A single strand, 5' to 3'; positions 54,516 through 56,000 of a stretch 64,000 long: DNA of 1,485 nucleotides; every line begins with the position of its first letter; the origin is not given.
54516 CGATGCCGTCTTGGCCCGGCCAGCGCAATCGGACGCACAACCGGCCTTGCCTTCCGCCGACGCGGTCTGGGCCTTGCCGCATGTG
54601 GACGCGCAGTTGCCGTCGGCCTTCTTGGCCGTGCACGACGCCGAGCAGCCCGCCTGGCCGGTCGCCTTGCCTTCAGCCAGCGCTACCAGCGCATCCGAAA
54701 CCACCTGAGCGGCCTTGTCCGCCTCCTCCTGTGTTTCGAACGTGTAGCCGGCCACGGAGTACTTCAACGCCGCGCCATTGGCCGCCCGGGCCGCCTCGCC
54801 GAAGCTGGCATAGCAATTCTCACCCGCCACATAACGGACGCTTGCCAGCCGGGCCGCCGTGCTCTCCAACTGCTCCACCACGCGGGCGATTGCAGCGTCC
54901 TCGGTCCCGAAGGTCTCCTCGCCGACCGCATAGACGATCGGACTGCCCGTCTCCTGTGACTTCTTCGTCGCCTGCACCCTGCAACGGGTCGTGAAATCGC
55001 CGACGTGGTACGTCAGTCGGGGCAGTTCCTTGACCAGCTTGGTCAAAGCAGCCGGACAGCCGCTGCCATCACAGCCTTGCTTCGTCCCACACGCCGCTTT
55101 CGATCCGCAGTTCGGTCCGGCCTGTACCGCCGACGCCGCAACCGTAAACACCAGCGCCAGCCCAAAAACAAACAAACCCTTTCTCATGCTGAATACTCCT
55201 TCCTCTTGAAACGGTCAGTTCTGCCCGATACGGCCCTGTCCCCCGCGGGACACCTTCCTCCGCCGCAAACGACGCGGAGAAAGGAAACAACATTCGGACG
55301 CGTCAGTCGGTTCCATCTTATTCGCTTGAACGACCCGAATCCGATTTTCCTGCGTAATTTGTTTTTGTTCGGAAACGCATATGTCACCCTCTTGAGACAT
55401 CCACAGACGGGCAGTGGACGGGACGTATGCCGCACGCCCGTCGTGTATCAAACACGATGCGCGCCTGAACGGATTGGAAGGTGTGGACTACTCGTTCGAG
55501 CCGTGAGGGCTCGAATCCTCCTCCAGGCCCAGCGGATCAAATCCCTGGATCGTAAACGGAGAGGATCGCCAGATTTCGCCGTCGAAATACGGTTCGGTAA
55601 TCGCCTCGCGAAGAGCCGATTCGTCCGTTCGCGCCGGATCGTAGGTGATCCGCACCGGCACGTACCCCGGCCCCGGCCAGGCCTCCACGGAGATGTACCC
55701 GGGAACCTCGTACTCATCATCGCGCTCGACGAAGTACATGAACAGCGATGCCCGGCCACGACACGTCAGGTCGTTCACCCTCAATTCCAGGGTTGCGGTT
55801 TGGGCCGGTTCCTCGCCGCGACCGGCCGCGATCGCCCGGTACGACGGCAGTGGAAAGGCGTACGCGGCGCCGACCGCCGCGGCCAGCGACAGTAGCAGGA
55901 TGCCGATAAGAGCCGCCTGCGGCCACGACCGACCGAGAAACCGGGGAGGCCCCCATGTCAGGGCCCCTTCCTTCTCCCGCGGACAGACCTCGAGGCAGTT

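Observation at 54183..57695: Candidate metal/redox module: a CcoG/NapH-like polyferredoxin paired with a secreted repeat-built Cys-rich protein and a TPR protein with a Cys tail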

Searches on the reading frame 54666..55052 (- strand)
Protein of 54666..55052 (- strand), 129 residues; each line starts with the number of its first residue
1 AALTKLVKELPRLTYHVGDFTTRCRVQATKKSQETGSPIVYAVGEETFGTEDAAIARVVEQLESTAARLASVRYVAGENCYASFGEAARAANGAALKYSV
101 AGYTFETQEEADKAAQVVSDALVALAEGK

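Call 34: search_protein_representatives(alignment_id=A4)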
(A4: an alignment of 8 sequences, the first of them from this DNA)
Query: 8 sequences, 129 profile positions. Proteins with E-value up to 0.001 (for the whole library): 560; up to 1e-10: 462; up to 1e-30: 65. The best 150 are listed.
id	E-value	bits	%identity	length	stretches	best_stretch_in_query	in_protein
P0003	1.5e-56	206.2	-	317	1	1-129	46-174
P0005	5.9e-50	184.9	-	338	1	1-129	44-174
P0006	1.8e-42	160.7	-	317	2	3-129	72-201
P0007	1.9e-42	160.6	-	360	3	2-96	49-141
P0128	1.1e-41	158.2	-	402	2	7-125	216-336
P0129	1.6e-40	154.3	-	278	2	6-123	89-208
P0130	7.1e-39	149.0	-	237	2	1-124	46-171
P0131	1.4e-38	148.1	-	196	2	8-124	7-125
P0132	2.1e-38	147.5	-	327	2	7-126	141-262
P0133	3.7e-38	146.7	-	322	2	7-123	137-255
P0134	3.0e-37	143.8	-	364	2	5-123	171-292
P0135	5.8e-37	142.8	-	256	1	1-129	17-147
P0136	7.0e-37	142.6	-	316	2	8-123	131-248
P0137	1.1e-36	142.0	-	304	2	7-124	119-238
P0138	3.5e-36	140.3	-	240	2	8-125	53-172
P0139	4.9e-36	139.8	-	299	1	3-127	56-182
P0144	1.2e-35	138.5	-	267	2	2-124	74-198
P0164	2.2e-32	128.1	-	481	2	3-125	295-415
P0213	4.5e-29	117.3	-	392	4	11-87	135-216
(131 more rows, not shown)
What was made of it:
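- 54672..55055 (-): Conserved domain of the Cys-rich protein (residues 45-172): four beta-beta-alpha units with the recurring motif Y-x-V-G-x5-C/F-x3-A. The profile finds 560 representative clusters (call 34).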

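Call 55: search_solved_structures(query=A4, max_evalue=1)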
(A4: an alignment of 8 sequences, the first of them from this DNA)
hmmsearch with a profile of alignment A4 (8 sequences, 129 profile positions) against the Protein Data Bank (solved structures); distinct sequences matched with E-value up to 1: 3.
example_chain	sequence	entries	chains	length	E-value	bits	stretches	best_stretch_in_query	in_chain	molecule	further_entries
7mx2_C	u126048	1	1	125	0.25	14.6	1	44-89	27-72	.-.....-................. 38, NatC auxiliary subunit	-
5f82_A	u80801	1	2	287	0.76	13.1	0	60-108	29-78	Beta-lactamase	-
4mb0_A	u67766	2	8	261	0.94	12.8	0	27-65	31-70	phosphopantothenate synthetase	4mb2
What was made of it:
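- Tried and rejected: A profile search of the Cys-rich domain against PDB sequences found nothing significant (call 55).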

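Call 58: list_cluster_members(proteins=[P0128, P0129, P0130, P0133, P0135, P0139, P0144, P0164, P0213, P0006])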
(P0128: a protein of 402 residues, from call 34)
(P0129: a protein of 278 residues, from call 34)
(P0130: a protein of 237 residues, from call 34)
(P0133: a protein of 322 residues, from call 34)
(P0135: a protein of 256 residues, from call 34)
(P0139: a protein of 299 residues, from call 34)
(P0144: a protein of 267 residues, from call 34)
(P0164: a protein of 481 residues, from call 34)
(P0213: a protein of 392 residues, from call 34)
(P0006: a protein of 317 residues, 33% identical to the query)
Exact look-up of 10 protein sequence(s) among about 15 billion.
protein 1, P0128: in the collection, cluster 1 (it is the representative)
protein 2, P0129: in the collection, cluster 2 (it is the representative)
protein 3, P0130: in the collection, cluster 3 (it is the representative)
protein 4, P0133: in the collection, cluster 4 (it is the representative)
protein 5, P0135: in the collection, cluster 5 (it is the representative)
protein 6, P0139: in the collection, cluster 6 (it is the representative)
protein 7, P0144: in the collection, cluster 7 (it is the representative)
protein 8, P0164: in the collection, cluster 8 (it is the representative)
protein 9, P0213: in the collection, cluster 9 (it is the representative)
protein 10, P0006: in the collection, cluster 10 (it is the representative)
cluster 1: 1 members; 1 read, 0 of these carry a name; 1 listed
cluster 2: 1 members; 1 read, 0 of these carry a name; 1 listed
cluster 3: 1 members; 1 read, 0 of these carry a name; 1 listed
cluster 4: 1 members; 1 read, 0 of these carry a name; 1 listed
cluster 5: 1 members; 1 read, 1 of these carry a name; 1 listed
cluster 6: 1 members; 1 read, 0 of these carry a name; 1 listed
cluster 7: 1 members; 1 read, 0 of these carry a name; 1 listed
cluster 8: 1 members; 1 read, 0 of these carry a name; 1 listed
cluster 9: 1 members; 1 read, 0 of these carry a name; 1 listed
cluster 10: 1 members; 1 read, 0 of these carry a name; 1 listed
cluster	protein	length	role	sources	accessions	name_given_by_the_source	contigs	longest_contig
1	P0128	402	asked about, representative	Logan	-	-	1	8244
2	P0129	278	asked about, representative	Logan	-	-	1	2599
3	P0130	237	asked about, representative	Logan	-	-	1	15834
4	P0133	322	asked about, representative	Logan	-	-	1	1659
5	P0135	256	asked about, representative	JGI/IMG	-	hypothetical protein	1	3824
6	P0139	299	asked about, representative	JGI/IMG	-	-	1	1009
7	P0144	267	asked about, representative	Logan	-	-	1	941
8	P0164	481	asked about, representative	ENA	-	-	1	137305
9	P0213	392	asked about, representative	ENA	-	-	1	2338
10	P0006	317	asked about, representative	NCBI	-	-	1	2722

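Call 59: find_homologous_proteins(query=A4, max_evalue=0.00001)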
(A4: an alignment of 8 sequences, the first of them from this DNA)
Query A4 (8 sequences) (129 aa, profile of the alignment): 4 proteins with E <= 0.00001 among 8000 candidates.
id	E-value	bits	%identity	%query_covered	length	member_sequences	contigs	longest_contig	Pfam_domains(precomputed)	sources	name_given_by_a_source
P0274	2.5e-28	117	31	81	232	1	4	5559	-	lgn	-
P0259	2.2e-26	110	37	88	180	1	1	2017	-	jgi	-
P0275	6.2e-26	109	33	78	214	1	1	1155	-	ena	-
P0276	6.6e-16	76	33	42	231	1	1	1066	-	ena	-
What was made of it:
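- Tried and rejected: A third word-indexed protein search, using the domain profile, returned only 4 proteins (call 59).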

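Call 60: find_encoding_contigs(protein=P0164, flank=8000, max_places=3)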
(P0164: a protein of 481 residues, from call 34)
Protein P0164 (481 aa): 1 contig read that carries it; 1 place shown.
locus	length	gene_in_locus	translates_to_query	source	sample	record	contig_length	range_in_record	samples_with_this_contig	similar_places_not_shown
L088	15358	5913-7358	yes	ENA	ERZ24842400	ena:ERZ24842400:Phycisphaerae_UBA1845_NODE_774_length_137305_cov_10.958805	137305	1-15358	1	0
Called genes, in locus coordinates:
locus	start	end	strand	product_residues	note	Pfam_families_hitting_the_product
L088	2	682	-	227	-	?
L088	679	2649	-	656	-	PF05977:MFS_3, PF07690:MFS_1, PF01553:Acyltransferase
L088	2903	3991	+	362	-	PF00160:Pro_isomerase, PF00254:FKBP_C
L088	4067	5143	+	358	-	PF00160:Pro_isomerase, PF00254:FKBP_C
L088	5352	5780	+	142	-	PF01242:PTPS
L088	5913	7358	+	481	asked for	-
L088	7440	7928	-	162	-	PF18306:LDcluster4, PF03641:Lysine_decarbox (weak)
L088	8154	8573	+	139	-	PF01951:Archease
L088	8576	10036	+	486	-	PF01139:RtcB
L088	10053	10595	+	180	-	-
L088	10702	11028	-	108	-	-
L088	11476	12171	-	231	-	-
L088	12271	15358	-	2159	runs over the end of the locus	PF03534:SpvB, PF01839:FG-GAP (faint), PF13517:FG-GAP_3 (weak), PF12256:TcdB_toxin_midN, PF25023:TEN_YD-shell (faint), PF05593:RHS_repeat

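Call 61: find_encoding_contigs(protein=P0274, flank=8000, max_places=4)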
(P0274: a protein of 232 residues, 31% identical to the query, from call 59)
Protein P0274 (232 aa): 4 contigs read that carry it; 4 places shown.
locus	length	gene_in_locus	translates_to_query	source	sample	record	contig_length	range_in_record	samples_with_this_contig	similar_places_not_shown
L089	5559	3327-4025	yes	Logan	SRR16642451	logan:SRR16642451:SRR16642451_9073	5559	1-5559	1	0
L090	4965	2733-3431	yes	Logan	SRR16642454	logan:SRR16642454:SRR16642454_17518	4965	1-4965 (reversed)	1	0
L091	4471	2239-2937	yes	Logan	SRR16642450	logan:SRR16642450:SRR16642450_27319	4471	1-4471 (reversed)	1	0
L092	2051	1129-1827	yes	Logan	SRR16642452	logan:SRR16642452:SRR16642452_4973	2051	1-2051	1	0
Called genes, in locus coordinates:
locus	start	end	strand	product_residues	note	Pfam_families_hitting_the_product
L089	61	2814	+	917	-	PF00069:Pkinase, PF07714:PK_Tyr_Ser-Thr, PF13424:TPR_12, PF13424:TPR_12, PF13374:TPR_10, PF13424:TPR_12, PF13374:TPR_10, PF13424:TPR_12, +11 more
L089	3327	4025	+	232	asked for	-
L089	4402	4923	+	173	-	-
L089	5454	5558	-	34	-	?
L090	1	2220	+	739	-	?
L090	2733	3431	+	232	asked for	-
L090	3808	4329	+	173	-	-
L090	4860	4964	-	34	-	?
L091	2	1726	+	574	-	?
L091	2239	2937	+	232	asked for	-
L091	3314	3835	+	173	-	-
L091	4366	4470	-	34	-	?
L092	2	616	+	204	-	?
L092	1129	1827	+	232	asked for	-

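Call 90: find_encoding_contigs(protein=P0130, flank=6000, max_places=2)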
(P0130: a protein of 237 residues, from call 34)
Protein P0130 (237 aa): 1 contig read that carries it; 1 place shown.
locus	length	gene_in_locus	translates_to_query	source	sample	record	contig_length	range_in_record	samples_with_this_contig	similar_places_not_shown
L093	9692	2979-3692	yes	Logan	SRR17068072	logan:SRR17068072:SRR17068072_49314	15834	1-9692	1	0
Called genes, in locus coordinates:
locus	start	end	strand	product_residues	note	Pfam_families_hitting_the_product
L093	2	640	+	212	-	?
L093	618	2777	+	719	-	PF12679:ABC2_membrane_2, PF12698:ABC2_membrane_3, PF12730:ABC2_membrane_4, PF02517:Rce1-like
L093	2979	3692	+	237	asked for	-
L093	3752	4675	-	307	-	PF00491:Arginase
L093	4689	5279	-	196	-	PF13302:Acetyltransf_3, PF13420:Acetyltransf_4, PF13523:Acetyltransf_8 (faint), PF00583:Acetyltransf_1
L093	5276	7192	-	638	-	PF13489:Methyltransf_23, PF13847:Methyltransf_31, PF08241:Methyltransf_11, PF08242:Methyltransf_12, PF13649:Methyltransf_25, PF08889:WbqC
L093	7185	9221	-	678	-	PF13522:GATase_6, PF13537:GATase_7, PF00733:Asn_synthase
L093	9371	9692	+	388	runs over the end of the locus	PF01041:DegT_DnrJ_EryC1, PF01212:Beta_elim_lyase (faint)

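Call 91: find_encoding_contigs(protein=P0128, flank=6000, max_places=2)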
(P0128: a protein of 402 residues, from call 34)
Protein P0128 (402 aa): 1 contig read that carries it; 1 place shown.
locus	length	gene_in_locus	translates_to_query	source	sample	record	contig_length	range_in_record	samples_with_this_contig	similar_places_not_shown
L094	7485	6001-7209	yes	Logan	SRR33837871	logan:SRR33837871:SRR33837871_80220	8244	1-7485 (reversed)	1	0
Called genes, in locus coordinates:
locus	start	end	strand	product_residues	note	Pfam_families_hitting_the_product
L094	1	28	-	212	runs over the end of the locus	PF00551:Formyl_trans_N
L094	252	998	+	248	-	-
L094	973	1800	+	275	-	-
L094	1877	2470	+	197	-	PF04011:LemA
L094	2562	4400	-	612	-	PF16655:PhoD_N, PF09423:PhoD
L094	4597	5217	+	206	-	PF01583:APS_kinase, PF13671:AAA_33 (weak)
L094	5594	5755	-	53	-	-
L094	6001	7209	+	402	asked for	-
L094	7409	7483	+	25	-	?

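Call 95: find_related_loci(query=A7, collection=metagenome_contigs, flank=6000)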
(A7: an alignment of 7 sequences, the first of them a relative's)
Query A7 (719 aa) in metagenome_contigs; peptide patterns used: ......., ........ (x = any residue, [..] = any of these).
600 stretches matched a pattern (row limit reached: there are more); 367 encode a relative of the query (tblastn E <= 1e-3); the best 80 are kept; 80 distinct loci.
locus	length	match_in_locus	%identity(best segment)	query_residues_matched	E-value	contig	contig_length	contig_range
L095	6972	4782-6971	57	1-713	0e+0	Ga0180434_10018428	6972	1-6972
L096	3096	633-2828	58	1-717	0e+0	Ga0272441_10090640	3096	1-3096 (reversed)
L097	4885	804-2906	59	1-681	0e+0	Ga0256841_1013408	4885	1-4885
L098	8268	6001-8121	58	1-709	0e+0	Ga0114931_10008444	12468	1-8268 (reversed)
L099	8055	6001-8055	59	1-672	0e+0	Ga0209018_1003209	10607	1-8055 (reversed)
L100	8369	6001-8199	55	1-713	0e+0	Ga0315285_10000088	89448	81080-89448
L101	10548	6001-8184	53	1-707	0e+0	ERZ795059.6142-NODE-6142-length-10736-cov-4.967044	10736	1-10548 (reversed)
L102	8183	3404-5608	57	1-716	0e+0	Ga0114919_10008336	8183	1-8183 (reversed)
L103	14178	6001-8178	59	1-704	0e+0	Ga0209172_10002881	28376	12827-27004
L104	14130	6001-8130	53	1-689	0e+0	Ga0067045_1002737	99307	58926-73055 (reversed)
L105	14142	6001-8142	54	1-713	0e+0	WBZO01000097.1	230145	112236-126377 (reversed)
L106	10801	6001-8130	56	1-690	0e+0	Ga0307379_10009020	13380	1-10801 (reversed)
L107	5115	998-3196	54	1-713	0e+0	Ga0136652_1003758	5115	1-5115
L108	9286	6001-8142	52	1-693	0e+0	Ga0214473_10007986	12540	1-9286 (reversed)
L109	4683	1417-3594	54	1-705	0e+0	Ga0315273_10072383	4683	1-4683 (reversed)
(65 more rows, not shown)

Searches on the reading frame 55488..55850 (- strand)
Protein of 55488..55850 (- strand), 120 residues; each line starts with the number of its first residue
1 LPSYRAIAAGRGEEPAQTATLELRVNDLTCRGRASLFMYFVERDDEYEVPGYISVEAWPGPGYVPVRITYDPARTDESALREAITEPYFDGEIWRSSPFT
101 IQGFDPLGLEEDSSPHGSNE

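Call 66: search_solved_structures(query=A6, max_evalue=10, show_alignments=2)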
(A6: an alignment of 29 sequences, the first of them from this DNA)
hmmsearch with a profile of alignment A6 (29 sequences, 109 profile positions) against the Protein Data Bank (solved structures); distinct sequences matched with E-value up to 10: 15.
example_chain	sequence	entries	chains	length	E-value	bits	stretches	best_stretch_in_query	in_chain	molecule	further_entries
1p6t_A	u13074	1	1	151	0.0099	19.5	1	20-102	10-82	Potential copper-transporting ATPase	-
2rml_A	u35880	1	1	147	0.024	18.2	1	56-102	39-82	Copper-transporting P-type ATPase copA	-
8q73_A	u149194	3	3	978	0.025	18.2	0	12-87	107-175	Copper-transporting ATPase HMA4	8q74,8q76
2rop_A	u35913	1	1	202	0.042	17.4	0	10-81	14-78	Copper-transporting ATPase 2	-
1pn4_A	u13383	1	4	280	0.17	15.5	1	48-75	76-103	Peroxisomal hydratase-dehydrogenase-epimerase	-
1pn2_A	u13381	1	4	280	0.17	15.5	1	48-75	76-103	Peroxisomal hydratase-dehydrogenase-epimerase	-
1opz_A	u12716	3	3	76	0.23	15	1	17-84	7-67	Potential copper-transporting ATPase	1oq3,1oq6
1kvi_A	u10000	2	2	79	0.3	14.7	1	57-89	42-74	Copper-transporting ATPase 1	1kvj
2k1r_A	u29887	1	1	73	0.39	14.3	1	58-89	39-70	Copper-transporting ATPase 1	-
3cjk_B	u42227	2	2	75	0.4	14.3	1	58-89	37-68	Copper-transporting ATPase 1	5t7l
2ldi_A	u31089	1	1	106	0.56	13.8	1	53-83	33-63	Zinc-transporting ATPase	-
6z1p_Ae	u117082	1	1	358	0.56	13.8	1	53-90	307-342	50S ribosomal protein L4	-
3dxs_X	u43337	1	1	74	0.74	13.4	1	60-89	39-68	Copper-transporting ATPase RAN1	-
2lqb_A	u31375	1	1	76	0.8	13.3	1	14-88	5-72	Copper-transporting ATPase 2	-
2ofg_X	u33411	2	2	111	2.1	12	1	57-83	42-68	Zinc-transporting ATPase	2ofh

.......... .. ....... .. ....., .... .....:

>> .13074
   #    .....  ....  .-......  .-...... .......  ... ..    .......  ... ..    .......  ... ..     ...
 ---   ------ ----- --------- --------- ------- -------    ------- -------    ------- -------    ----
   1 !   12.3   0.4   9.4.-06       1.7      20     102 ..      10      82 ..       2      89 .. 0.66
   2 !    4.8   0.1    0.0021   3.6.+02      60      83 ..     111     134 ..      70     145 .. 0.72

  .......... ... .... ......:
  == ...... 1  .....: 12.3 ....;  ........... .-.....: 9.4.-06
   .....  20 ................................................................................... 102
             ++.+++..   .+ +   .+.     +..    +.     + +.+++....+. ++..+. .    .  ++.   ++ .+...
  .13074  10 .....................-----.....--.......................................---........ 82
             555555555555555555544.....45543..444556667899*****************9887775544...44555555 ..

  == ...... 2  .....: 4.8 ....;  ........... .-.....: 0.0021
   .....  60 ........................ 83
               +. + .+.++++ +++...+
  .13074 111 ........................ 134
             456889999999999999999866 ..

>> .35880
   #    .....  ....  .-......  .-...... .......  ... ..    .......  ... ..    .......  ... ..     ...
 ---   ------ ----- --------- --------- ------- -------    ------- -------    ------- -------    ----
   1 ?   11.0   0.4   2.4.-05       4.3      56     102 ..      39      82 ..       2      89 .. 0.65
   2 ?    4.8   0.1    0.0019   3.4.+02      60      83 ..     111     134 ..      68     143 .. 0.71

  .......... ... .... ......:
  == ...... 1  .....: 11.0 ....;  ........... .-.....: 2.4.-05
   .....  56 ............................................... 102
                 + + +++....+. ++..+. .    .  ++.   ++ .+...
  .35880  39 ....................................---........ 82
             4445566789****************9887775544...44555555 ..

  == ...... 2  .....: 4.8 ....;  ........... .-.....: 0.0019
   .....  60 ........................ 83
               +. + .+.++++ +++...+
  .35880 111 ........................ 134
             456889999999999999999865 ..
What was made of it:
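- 55521..55844 (-): Degenerate HMA-like domain (residues 285-392) with a single invariant Cys312 in an L-x-C-R-G motif. Profile search against PDB sequences gives E 0.01-0.04 to CopA/ATP7B HMA domains (call 66).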

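Call 67: search_protein_families(library=pfam, alignment_id=A6, max_evalue=10)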
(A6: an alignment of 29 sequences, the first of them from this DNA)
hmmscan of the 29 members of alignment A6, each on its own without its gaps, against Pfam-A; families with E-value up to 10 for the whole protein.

A. member 1, seq(110 aa): 0 families

B. families by the number of members that match (of 29 scanned): 2 families
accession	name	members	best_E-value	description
PF00403.32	HMA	1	0.00085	Heavy-metal-associated domain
PF16548.10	FlgT_N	1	0.22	Flagellar assembly protein T, N-terminal domain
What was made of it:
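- On HMA domain (PF00403): One of 29 orthologues matches HMA at E 8.5e-4 (call 67).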

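Call 106: search_protein_families(library=ncbifam, proteins=[window:55488-55850:-], max_evalue=1)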
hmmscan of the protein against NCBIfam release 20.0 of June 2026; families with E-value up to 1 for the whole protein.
window:55488-55850:- (120 aa): 0 families
